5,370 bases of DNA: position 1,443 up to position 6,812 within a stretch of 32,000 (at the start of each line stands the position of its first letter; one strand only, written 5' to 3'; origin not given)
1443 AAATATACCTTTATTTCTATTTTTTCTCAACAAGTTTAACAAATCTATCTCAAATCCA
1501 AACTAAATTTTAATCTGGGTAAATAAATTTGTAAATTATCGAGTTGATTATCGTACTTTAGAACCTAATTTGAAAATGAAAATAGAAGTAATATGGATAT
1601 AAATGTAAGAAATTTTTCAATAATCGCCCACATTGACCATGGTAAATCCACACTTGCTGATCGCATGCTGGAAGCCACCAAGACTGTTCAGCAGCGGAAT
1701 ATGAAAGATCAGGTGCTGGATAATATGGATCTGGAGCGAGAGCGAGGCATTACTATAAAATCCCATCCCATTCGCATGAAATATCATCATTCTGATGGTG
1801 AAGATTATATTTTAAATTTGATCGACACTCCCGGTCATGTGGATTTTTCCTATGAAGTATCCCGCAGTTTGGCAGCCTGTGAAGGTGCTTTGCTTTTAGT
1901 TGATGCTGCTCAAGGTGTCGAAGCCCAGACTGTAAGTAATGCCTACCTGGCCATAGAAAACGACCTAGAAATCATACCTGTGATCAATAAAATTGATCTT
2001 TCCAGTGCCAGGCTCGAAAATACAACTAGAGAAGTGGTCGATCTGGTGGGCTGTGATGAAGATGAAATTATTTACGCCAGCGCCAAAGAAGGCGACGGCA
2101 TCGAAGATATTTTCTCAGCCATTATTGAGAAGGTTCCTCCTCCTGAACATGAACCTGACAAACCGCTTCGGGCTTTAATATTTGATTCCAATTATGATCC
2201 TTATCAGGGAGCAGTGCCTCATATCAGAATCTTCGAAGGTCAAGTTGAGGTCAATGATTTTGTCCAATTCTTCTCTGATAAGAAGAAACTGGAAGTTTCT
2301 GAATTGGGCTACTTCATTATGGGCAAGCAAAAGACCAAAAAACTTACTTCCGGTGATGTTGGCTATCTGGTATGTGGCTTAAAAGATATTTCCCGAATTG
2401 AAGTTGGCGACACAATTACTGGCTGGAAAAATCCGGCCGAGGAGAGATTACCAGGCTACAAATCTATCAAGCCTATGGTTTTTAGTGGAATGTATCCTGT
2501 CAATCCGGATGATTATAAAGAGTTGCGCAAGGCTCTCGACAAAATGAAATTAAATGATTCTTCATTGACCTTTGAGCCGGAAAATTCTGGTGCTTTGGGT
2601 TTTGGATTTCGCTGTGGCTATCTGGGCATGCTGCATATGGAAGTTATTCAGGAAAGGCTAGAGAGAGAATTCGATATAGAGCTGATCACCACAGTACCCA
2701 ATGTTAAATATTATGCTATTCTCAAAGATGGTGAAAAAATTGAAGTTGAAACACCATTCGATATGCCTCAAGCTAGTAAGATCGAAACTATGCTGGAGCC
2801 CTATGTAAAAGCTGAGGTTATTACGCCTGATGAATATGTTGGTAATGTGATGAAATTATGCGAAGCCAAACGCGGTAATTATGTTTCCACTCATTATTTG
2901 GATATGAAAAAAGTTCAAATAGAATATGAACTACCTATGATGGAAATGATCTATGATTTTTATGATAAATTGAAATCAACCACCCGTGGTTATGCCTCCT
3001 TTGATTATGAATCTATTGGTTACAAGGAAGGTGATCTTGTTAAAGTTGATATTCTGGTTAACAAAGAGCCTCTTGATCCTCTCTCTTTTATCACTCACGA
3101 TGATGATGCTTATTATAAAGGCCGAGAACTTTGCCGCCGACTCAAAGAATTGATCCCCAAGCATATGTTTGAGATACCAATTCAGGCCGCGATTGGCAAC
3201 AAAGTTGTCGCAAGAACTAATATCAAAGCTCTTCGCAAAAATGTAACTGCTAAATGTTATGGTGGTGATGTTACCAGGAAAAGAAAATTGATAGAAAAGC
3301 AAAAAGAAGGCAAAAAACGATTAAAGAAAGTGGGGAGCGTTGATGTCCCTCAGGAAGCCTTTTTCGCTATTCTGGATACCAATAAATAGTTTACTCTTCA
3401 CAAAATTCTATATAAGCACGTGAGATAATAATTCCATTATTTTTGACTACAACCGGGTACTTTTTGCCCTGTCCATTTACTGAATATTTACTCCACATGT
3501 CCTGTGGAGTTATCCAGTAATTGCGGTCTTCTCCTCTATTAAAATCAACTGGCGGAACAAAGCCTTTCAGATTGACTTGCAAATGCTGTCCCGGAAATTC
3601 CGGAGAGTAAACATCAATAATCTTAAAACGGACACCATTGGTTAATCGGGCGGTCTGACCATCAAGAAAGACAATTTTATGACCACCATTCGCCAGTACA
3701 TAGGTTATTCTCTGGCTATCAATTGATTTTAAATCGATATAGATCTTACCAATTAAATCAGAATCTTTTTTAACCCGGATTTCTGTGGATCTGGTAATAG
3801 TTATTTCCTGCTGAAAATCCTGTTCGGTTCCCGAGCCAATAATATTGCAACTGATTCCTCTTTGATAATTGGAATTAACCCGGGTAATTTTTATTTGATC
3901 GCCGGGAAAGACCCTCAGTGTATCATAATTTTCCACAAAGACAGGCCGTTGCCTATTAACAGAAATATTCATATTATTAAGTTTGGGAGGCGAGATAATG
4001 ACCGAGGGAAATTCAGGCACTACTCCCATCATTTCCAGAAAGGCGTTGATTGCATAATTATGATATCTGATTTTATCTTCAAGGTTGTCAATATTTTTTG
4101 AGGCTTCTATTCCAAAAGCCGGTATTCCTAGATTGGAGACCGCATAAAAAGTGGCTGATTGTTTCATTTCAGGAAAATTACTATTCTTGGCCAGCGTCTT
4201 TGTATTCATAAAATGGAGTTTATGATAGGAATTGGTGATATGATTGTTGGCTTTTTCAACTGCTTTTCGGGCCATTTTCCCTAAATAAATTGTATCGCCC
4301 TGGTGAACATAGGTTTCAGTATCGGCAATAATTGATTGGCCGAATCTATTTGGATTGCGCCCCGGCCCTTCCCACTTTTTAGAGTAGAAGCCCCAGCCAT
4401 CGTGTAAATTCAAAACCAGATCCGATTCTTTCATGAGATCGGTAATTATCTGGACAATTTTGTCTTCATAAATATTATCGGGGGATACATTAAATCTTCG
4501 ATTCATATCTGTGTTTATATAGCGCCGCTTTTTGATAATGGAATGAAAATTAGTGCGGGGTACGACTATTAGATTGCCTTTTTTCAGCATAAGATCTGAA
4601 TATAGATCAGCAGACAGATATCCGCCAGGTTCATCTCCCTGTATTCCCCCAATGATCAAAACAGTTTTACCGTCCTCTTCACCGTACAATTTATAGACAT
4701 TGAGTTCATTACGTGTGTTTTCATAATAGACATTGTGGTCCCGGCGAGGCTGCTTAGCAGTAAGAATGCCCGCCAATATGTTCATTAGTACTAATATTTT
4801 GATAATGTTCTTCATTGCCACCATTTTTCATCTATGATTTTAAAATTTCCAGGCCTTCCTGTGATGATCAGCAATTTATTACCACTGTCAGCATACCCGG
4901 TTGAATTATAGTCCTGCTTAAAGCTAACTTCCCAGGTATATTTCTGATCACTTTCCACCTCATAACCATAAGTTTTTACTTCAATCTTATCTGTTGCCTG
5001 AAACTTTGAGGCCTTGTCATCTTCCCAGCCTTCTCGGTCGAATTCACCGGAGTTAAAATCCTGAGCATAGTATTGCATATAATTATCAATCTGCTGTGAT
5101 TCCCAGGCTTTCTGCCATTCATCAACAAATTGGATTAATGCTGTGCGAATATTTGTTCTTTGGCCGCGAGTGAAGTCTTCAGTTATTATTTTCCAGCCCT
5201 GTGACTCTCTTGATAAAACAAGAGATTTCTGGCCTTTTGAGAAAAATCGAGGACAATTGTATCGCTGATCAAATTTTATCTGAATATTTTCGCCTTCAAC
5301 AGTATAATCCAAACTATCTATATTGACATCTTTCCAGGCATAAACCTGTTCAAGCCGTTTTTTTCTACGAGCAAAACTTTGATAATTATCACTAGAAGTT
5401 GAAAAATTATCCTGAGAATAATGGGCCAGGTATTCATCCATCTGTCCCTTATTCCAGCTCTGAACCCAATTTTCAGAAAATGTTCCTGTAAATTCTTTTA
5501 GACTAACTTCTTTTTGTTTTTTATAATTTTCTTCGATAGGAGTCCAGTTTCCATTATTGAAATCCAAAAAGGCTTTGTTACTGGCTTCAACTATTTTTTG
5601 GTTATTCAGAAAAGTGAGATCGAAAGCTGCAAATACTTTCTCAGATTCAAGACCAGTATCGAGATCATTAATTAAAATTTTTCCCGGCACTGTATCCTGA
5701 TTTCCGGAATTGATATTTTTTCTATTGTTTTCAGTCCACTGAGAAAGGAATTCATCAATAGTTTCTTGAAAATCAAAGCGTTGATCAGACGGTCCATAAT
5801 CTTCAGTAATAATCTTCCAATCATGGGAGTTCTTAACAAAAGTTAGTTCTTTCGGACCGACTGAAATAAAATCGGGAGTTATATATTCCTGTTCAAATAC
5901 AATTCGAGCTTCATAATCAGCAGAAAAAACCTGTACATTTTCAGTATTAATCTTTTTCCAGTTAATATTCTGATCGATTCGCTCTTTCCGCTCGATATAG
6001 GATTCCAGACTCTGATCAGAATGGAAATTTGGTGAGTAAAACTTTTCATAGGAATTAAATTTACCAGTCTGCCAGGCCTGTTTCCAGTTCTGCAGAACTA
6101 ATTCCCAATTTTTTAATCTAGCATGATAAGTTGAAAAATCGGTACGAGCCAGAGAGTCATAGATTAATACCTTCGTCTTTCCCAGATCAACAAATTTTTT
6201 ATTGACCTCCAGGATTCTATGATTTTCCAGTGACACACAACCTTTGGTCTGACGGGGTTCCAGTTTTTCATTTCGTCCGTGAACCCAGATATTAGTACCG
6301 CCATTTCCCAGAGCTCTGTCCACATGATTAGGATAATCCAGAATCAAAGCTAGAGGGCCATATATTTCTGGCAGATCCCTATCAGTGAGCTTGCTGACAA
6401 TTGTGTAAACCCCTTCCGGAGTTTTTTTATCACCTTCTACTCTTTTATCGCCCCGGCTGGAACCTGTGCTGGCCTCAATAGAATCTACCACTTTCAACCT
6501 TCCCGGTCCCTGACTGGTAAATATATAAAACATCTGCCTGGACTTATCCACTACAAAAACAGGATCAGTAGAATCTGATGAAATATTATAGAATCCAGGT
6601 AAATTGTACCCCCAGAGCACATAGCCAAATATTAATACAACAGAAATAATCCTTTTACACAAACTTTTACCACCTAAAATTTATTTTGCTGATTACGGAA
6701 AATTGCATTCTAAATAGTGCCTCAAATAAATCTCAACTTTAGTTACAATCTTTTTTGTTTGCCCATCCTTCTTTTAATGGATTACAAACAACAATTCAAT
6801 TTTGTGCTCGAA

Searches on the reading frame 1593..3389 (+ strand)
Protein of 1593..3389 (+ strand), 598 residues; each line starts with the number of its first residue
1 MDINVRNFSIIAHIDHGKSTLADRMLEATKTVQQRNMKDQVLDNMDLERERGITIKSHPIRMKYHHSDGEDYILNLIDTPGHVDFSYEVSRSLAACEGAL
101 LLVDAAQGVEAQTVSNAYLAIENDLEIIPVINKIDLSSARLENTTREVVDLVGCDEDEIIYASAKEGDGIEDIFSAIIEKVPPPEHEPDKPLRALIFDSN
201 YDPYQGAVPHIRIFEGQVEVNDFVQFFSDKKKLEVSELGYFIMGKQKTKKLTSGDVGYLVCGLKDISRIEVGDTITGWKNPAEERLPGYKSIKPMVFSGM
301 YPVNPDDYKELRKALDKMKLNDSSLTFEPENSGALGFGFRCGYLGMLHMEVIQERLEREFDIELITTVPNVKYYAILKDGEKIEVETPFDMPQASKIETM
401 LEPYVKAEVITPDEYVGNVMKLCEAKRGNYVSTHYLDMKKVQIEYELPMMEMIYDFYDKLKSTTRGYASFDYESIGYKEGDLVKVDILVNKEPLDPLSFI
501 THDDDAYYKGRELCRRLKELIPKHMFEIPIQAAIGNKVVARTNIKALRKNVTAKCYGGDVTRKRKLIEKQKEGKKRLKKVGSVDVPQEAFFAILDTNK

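Call 46: search_protein_families(library=pfam, proteins=[window:1593-3389:+])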
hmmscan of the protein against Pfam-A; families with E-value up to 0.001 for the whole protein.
window:1593-3389:+ (598 aa): 9 families
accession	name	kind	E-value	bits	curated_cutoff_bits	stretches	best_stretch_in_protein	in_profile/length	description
PF00009.33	GTP_EFTU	-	2e-55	187.7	26.5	1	4-183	2-188/188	Elongation factor Tu GTP binding domain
PF06421.17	LepA_C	-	2.6e-48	163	29.7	1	489-594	1-106/107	GTP-binding protein LepA C-terminus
PF00679.30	EFG_C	-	5.4e-23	81.3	27.9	1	400-486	2-87/89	Elongation factor G C-terminus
PF03144.31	GTP_EFTU_D2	-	6.8e-10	39.7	30.3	1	206-276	1-73/73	Elongation factor Tu domain 2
PF16658.11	RF3_C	-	7e-06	26.3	40.1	1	292-381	7-93/132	Class II release factor RF3, C-terminal domain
PF14492.12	EFG_III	-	6.2e-05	23.4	27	1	293-366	3-73/75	Elongation Factor G, domain III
PF00071.28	Ras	-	0.00013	22.1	21.6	1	62-181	38-160/162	Ras family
PF22042.2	EF-G_D2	-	0.00014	22.3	27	1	191-275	1-81/84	Elongation factor G domain 2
PF01926.29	MMR_HSR1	-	0.00024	21.6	21.9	0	16-133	10-113/113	50S ribosome-binding GTPase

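Call 60: find_encoding_contigs(protein=window:1593-3389:+, flank=10000, max_places=2)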
Protein window:1593-3389:+ (598 aa): 4 contigs read that carry it; 2 places shown.
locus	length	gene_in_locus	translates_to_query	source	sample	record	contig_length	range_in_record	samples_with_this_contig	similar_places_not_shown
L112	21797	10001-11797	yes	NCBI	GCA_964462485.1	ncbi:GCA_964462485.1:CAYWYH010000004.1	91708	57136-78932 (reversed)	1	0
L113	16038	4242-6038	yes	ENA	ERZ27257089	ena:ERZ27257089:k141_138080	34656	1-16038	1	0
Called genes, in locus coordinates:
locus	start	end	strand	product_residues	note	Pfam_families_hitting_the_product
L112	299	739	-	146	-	-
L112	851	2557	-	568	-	PF02771:Acyl-CoA_dh_N, PF02770:Acyl-CoA_dh_M, PF00441:Acyl-CoA_dh_1, PF22924:ACOX_C_alpha1 (weak), PF08028:Acyl-CoA_dh_2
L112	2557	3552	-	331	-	PF01012:ETF, PF00766:ETF_alpha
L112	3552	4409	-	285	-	PF01012:ETF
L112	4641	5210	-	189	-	PF00929:RNase_T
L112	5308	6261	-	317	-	PF01699:Na_Ca_ex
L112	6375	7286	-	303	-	PF13483:Lactamase_B_3, PF12706:Lactamase_B_2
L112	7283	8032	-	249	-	PF02517:Rce1-like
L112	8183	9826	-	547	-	PF01553:Acyltransferase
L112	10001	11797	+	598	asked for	PF00009:GTP_EFTU, PF03144:GTP_EFTU_D2, PF16658:RF3_C (weak), PF00679:EFG_C, PF06421:LepA_C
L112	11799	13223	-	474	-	PF17033:Peptidase_M99, PF24827:AstE_AspA_cat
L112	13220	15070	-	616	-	PF03734:YkuD, PF24125:Cds6_C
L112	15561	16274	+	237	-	PF02517:Rce1-like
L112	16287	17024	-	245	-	-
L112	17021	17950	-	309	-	PF00005:ABC_tran, PF13304:AAA_21 (faint)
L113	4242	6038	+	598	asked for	PF00009:GTP_EFTU, PF03144:GTP_EFTU_D2, PF16658:RF3_C (weak), PF00679:EFG_C, PF06421:LepA_C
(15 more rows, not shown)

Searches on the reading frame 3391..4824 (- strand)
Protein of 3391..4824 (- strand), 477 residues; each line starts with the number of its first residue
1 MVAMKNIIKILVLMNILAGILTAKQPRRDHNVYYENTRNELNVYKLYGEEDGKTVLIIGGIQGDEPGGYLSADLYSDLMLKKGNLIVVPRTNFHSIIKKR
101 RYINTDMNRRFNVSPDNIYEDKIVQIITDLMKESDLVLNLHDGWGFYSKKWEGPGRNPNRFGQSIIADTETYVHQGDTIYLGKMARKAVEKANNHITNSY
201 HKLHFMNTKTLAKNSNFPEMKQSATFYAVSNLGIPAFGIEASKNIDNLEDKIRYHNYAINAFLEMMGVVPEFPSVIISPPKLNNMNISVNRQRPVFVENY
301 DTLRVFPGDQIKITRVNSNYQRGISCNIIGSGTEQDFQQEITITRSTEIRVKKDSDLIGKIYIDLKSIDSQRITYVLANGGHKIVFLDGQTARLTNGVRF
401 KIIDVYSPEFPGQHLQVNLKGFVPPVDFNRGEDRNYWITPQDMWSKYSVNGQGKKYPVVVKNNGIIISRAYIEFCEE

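Call 46: search_protein_families(library=pfam, proteins=[window:3391-4824:-])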
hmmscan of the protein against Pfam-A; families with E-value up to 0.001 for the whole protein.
window:3391-4824:- (477 aa): 2 families
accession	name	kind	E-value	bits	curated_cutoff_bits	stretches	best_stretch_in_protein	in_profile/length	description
PF17033.10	Peptidase_M99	-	1.6e-38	133.2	27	1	52-268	36-249/267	Carboxypeptidase controlling helical cell shape catalytic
PF24827.1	AstE_AspA_cat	-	5.6e-10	39.5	25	1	51-143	1-106/192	Succinylglutamate desuccinylase/Aspartoacylase catalytic domain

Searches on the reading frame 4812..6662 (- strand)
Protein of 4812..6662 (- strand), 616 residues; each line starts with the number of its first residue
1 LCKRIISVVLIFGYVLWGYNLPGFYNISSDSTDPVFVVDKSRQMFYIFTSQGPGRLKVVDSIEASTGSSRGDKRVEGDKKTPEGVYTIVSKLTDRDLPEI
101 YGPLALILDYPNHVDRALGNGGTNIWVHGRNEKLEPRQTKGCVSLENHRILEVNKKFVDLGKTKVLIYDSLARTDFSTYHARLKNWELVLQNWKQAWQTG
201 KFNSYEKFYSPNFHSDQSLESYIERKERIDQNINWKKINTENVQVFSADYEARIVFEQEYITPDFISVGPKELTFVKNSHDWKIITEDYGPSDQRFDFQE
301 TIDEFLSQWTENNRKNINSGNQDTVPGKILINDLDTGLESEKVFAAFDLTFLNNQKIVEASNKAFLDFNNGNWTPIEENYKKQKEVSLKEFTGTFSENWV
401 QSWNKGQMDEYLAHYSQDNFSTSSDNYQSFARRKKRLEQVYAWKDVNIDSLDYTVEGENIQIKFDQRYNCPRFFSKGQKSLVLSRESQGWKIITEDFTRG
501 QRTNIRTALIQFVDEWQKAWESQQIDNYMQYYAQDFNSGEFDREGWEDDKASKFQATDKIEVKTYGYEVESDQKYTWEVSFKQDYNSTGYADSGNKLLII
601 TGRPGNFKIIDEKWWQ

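Call 46: search_protein_families(library=pfam, proteins=[window:4812-6662:-])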
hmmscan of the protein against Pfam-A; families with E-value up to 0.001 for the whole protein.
window:4812-6662:- (616 aa): 2 families
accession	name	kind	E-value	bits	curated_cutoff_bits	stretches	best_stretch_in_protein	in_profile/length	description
PF24125.1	Cds6_C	-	5.5e-46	155.9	27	3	397-495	7-110/111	Cds6 C-terminal NTF2-like domain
PF03734.19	YkuD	-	1.6e-12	48.7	23.4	1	35-167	3-146/146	L,D-transpeptidase catalytic domain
